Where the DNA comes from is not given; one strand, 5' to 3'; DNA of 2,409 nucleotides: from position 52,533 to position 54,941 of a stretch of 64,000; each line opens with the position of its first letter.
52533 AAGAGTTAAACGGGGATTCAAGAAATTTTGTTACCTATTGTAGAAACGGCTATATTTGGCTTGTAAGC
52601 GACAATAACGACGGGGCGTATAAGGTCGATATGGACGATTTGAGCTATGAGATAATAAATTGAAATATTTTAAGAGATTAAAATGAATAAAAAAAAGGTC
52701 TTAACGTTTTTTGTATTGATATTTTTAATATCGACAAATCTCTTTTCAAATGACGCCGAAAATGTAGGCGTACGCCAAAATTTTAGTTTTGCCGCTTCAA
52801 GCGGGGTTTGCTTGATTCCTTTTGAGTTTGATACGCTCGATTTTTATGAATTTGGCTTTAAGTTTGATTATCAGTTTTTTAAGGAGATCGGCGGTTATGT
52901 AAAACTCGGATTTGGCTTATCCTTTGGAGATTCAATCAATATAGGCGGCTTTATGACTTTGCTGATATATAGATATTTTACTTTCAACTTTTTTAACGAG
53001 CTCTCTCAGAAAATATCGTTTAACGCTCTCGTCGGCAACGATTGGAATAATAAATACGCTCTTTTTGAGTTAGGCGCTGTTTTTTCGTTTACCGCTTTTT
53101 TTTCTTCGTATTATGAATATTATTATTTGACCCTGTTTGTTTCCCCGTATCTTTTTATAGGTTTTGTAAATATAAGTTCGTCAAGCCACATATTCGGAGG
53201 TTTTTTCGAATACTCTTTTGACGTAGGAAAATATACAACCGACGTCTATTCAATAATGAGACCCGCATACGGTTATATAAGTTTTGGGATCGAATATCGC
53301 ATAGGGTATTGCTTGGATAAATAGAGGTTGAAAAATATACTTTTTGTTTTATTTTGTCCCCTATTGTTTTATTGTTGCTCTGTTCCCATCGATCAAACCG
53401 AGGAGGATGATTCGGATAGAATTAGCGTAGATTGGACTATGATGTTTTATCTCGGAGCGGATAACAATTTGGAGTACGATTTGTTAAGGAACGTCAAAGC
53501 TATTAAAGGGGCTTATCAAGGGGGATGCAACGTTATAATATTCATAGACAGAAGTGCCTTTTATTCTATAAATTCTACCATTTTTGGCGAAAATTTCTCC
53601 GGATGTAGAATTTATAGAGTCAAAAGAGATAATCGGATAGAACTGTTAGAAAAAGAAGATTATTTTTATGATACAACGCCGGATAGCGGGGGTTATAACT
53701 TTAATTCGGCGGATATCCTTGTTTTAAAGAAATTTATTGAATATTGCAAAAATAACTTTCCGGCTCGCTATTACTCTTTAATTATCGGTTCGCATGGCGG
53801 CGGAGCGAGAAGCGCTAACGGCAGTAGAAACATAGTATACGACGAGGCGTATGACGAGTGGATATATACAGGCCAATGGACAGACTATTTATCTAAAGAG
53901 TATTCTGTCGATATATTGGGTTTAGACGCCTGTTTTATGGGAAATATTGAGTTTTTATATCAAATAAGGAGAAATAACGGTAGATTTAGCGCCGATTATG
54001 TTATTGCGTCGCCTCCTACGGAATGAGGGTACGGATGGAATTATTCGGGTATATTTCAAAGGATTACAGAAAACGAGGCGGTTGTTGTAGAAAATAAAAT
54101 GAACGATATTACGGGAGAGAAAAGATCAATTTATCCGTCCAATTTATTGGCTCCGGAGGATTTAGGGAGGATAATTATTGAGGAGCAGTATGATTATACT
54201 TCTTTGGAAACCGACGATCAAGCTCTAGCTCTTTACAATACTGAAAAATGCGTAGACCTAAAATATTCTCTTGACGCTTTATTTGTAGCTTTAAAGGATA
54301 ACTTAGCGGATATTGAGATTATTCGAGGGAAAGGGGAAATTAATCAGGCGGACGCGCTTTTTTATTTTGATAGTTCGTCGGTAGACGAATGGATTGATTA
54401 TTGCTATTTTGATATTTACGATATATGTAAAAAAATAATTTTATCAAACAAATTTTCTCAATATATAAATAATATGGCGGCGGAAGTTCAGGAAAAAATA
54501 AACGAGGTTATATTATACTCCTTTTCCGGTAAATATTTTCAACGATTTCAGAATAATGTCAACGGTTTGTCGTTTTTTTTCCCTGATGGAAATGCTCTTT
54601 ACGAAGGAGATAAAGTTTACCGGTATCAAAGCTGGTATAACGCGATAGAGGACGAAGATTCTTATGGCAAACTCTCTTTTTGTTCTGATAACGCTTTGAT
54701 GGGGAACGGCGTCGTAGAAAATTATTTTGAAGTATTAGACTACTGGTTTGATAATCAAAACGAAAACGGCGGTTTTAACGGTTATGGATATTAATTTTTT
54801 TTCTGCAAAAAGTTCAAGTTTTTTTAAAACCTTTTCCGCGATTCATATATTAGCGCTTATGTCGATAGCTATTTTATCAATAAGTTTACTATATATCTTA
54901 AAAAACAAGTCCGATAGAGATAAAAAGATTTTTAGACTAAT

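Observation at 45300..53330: Mosaic array of a two-gene surface-protein cassette with conserved ends, divergent middles and silent gene fragments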

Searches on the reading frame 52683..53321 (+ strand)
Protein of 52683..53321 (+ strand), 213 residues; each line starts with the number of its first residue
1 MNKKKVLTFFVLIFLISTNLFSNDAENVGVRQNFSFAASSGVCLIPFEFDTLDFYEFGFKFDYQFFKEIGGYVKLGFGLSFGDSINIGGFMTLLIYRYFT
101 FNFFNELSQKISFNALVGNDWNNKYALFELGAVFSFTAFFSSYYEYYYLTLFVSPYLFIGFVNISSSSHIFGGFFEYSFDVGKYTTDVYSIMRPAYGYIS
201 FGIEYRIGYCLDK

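Call 9: search_protein_families(library=pfam, proteins=[window:52683-53321:+], max_evalue=0.1)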
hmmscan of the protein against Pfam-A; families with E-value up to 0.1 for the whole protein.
window:52683-53321:+ (213 aa): 0 families

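Call 10: search_protein_families(library=ncbifam, proteins=[window:52683-53321:+], max_evalue=0.1)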
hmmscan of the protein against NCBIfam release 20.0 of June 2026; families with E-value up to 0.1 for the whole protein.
window:52683-53321:+ (213 aa): 0 families

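Call 12: find_homologous_proteins(query=window:52683-53321:+)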
Query window:52683-53321:+ (213 aa): 9 proteins with E <= 0.001 among 167 candidates.
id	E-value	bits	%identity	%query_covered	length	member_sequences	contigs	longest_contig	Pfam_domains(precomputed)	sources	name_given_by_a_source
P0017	3.3e-132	457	100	100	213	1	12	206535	-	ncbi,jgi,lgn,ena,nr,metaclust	ncbi:MAG TPA: hypothetical protein PLG34_05540 [Spirochaetota bacterium]|jgi:hypothetical protein|nr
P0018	8.7e-106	371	82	100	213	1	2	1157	-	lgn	-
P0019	2.2e-93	330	72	100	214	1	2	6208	-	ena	-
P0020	7.7e-64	234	62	92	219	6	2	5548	-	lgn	-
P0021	1.2e-38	151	43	99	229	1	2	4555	-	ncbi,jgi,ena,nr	ncbi:MAG TPA: hypothetical protein PK771_05525 [Spirochaetota bacterium]|nr:hypothetical protein [Sp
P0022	3.4e-38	150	52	75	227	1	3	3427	-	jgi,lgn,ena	-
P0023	2.5e-37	147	44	99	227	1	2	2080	-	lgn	-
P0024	2.5e-35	140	43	99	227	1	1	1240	-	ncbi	-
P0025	4.6e-32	130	46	75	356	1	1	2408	-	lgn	-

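Call 13: find_encoding_contigs(protein=P0017, flank=10000, max_places=10)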
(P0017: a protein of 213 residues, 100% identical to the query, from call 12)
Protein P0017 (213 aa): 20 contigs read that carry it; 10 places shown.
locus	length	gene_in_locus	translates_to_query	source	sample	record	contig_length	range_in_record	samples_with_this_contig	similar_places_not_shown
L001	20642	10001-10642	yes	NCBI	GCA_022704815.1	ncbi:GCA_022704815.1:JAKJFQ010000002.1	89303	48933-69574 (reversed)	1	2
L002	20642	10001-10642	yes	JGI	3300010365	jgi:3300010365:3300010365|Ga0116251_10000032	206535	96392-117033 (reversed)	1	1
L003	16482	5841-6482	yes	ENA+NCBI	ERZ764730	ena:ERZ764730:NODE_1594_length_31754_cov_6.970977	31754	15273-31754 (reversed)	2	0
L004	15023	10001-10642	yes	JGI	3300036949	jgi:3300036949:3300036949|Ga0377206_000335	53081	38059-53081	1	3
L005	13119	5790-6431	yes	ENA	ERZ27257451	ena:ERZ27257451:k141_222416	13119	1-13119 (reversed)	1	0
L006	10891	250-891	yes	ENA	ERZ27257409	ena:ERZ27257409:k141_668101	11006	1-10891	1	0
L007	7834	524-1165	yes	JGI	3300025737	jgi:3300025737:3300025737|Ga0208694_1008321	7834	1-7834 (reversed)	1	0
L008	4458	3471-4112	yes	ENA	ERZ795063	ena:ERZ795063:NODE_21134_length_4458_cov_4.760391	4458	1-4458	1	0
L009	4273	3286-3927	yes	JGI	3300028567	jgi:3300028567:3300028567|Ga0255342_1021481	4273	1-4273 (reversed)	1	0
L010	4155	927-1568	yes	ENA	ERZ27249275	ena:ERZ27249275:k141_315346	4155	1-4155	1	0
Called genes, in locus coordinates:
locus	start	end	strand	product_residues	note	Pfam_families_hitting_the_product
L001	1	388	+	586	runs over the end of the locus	PF00682:HMGL-like, PF25984:BSH_YknX (faint), PF02436:PYC_OADA, PF00364:Biotin_lipoyl, PF25917:BSH_RND (faint)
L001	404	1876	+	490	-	PF03977:OAD_beta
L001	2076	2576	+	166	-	-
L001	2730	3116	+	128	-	-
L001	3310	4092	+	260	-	PF06300:Tsp45I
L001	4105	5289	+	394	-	PF01555:N6_N4_Mtase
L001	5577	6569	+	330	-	-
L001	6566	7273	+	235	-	-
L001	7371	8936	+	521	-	-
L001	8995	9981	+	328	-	-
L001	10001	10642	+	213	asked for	-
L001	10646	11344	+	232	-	PF03415:Peptidase_C11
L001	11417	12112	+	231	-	PF03415:Peptidase_C11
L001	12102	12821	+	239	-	PF14808:TMEM164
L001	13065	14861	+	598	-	PF00009:GTP_EFTU, PF03144:GTP_EFTU_D2, PF14492:EFG_III (faint), PF00679:EFG_C, PF06421:LepA_C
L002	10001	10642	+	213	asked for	-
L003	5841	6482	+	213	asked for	-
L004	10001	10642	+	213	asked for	-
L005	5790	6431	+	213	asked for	-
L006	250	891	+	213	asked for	-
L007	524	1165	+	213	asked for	-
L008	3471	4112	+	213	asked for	-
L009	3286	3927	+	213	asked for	-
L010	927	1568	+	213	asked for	-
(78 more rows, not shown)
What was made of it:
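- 52683..53324 (+): B2, a 213-aa protein: signal peptide plus an 8-stranded beta-barrel (OmpA-TM / Ail / OmpX-like). The identical protein occurs on at least 20 contigs (call 13).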

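Call 31: find_encoding_contigs(protein=P0019, flank=10000, max_places=3)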
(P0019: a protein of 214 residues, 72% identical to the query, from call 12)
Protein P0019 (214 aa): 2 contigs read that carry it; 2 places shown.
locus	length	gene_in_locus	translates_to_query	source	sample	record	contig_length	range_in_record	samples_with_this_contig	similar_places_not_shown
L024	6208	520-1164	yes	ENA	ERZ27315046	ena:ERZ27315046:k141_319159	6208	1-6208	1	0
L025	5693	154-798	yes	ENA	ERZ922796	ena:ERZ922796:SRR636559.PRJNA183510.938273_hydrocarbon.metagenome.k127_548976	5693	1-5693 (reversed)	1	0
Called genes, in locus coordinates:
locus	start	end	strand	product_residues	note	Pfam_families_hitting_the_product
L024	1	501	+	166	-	?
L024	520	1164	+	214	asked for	-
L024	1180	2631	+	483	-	PF03415:Peptidase_C11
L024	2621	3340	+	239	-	PF14808:TMEM164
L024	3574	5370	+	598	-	PF00009:GTP_EFTU, PF03144:GTP_EFTU_D2, PF14492:EFG_III (faint), PF00679:EFG_C, PF06421:LepA_C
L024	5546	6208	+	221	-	?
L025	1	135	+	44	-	?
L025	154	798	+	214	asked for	-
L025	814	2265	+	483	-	PF03415:Peptidase_C11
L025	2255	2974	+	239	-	PF14808:TMEM164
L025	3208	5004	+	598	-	PF00009:GTP_EFTU, PF03144:GTP_EFTU_D2, PF14492:EFG_III (faint), PF00679:EFG_C, PF06421:LepA_C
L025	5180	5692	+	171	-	?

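Call 35: predict_structure(alignment_id=A2)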
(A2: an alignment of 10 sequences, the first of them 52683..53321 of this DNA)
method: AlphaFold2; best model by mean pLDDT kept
length: 213 residues; sequences in the alignment: 10
mean_pLDDT: 75.7   pTM: 0.68
mean pLDDT of the five models: 75.7, 74.1, 72.9, 70.2, 68.3
residues with pLDDT >= 90: 38; 70-90: 109; 50-70: 47; < 50: 19
segments of 3 or more residues with pLDDT < 50: 18-27, 94-99, 188-190
pLDDT, mean of each block of 10 residues (from residue 1): 76 61 49 90 77 84 87 86 78 48 77 83 82 82 63 85 81 88 57 68 91 68
secondary structure, 60 per line:
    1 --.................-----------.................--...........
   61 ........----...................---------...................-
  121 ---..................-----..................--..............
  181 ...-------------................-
elements in order: H3-19 E31-47 E50-68 E73-91 E101-119 E124-141 E147-164 E167-183 E197-212
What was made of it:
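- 52683..53324 (+): AlphaFold2 pLDDT 76, 8 long strands (call 35).
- On 8-stranded outer-membrane beta-barrel (OmpA-TM / OmpX / Ail fold class), for protein B: AlphaFold2 gives a helix at 3-19 and 8 strands of 16-19 residues, pLDDT 76 (call 35).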

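Call 39: fold_search(model_id=the predicted structure, library=pdb)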
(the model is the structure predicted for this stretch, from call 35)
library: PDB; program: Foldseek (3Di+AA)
matches with E <= 10: 717; with E <= 0.001: 13
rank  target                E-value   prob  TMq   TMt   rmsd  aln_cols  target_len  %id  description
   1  9fzc_A                8.8e-06  1.00  0.48  0.56   6.2       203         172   11  Structure of OmpA-short in complex with nanobody Nb01 (released 2024-07-17)
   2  1bxw                  1.1e-05  1.00  0.46  0.55   6.9       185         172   14  OUTER MEMBRANE PROTEIN A (OMPA) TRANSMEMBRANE DOMAIN (released 1998-10-14)
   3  9a2m_MODEL_1_A        1.4e-05  1.00  0.49  0.34   7.1       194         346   12  Model of E. coli OmpA by in-cell photo-crosslinking MS and deep learning (released 2023-02-24)
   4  9fzd_A                1.2e-04  1.00  0.51  0.59   5.5       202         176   11  Structure of OmpA-long in complex with nanobody Nb39 (released 2024-07-17)
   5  2vdf                  1.5e-04  1.00  0.46  0.44  11.2       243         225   10  Structure of the OpcA adhesion from Neisseria meningitidis determined by crystallization from the cubic mesophase (released 2007-10-23)
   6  3qrc_B                2.6e-04  1.00  0.49  0.63   5.7       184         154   11  The crystal structure of Ail, the attachment invasion locus protein of Yersinia pestis, in complex with the heparin an (released 2011-11-23)
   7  1p4t                  2.6e-04  1.00  0.42  0.52   6.0       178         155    8  Crystal structure of Neisserial surface protein A (NspA) (released 2003-07-22)
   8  3qrc_A                2.9e-04  1.00  0.49  0.63   5.8       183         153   15  The crystal structure of Ail, the attachment invasion locus protein of Yersinia pestis, in complex with the heparin an (released 2011-11-23)
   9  1i78_A                6.2e-04  1.00  0.43  0.34   8.1       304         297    8  CRYSTAL STRUCTURE OF OUTER MEMBRANE PROTEASE OMPT FROM ESCHERICHIA COLI (released 2001-10-03)
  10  9nh2_A                6.5e-04  1.00  0.47  0.45   7.6       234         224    8  In situ cryo-EM structure of porin III of the Legionella Dot/Icm T4SS machine (released 2025-09-17)
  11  9nh1_B                7.2e-04  1.00  0.44  0.38   7.1       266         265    9  In situ cryo-EM structure of porin I of the Legionella Dot/Icm T4SS machine (released 2025-09-17)
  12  1qjp                  8.0e-04  1.00  0.32  0.46   7.7       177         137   15  HIGH RESOLUTION STRUCTURE OF THE OUTER MEMBRANE PROTEIN A (OMPA) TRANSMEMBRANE DOMAIN (released 2000-06-30)
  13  1k24                  9.7e-04  1.00  0.43  0.38  12.4       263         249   11  Crystal Structure of the OpcA Outer Membrane Adhesin/Invasin from Neisseria meningitidis (released 2002-03-27)
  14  2x55                  1.1e-03  1.00  0.41  0.35  11.7       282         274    9  Yersinia Pestis Plasminogen Activator Pla (Native) (released 2010-07-28)
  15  7xw0_A                1.3e-03  1.00  0.38  0.32  12.9       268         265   14  Crystal structure of pOmpT (released 2023-05-31)
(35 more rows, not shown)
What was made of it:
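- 52683..53324 (+): Foldseek hits to OmpA TM domain, Ail, NspA, OmpX and PagL (call 39).
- On 8-stranded outer-membrane beta-barrel (OmpA-TM / OmpX / Ail fold class), for protein B: Top Foldseek hits are OmpA TM, Ail, NspA, OmpX and PagL, E down to 9e-6 (call 39).
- Closest known: Small 8-stranded outer-membrane barrels. Same: The predicted fold of B is a signal peptide plus 8 long antiparallel strands (calls 35, 39).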

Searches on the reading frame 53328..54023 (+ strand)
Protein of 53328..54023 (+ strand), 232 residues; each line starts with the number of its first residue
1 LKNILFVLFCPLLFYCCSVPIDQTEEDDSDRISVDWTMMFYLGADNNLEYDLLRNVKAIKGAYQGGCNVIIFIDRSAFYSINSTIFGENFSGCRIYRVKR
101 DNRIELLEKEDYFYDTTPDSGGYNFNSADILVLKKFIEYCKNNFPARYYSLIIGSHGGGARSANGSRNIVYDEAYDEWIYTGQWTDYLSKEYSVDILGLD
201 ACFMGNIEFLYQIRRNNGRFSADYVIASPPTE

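Call 9: search_protein_families(library=pfam, proteins=[window:53328-54023:+], max_evalue=0.1)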
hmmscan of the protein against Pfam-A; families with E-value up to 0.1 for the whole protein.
window:53328-54023:+ (232 aa): 1 family
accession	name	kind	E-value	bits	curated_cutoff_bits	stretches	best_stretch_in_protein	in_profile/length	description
PF03415.19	Peptidase_C11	-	1e-30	108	25.8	1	41-231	2-169/359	Clostripain family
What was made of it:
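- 53328..54794 (+): C11 (clostripain-like) peptidase gene with a lipoprotein-type signal. In this MAG only, it is interrupted by TGA at 54024-54026. Pfam Peptidase_C11 on both halves (call 9).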

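Call 10: search_protein_families(library=ncbifam, proteins=[window:53328-54023:+], max_evalue=0.1)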
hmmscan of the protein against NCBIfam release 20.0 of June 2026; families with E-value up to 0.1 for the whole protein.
window:53328-54023:+ (232 aa): 1 family
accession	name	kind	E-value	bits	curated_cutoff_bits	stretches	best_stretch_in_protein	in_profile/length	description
TIGR02806.2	clostrip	equivalog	2.3e-44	152.1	550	1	37-230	3-205/472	clostripain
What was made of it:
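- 53328..54794 (+): NCBIfam clostripain (call 10).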

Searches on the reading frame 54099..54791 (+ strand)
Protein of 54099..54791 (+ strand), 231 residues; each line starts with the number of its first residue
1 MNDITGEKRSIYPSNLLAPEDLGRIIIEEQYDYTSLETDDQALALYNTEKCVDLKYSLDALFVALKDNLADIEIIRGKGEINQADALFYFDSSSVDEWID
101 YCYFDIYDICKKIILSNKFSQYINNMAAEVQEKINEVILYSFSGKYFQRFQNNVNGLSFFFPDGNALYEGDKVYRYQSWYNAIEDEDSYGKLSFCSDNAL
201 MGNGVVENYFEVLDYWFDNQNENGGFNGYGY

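Call 9: search_protein_families(library=pfam, proteins=[window:54099-54791:+], max_evalue=0.1)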
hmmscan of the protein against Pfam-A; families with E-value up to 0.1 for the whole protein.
window:54099-54791:+ (231 aa): 1 family
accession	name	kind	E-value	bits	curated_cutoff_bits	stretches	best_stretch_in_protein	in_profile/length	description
PF03415.19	Peptidase_C11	-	1e-16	61.9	25.8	1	18-216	190-359/359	Clostripain family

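Call 10: search_protein_families(library=ncbifam, proteins=[window:54099-54791:+], max_evalue=0.1)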
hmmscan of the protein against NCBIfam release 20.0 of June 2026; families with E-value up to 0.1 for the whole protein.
window:54099-54791:+ (231 aa): 1 family
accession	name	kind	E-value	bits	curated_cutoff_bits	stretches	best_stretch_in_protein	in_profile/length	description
TIGR02806.2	clostrip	equivalog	4e-47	161.1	550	1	6-231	236-472/472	clostripain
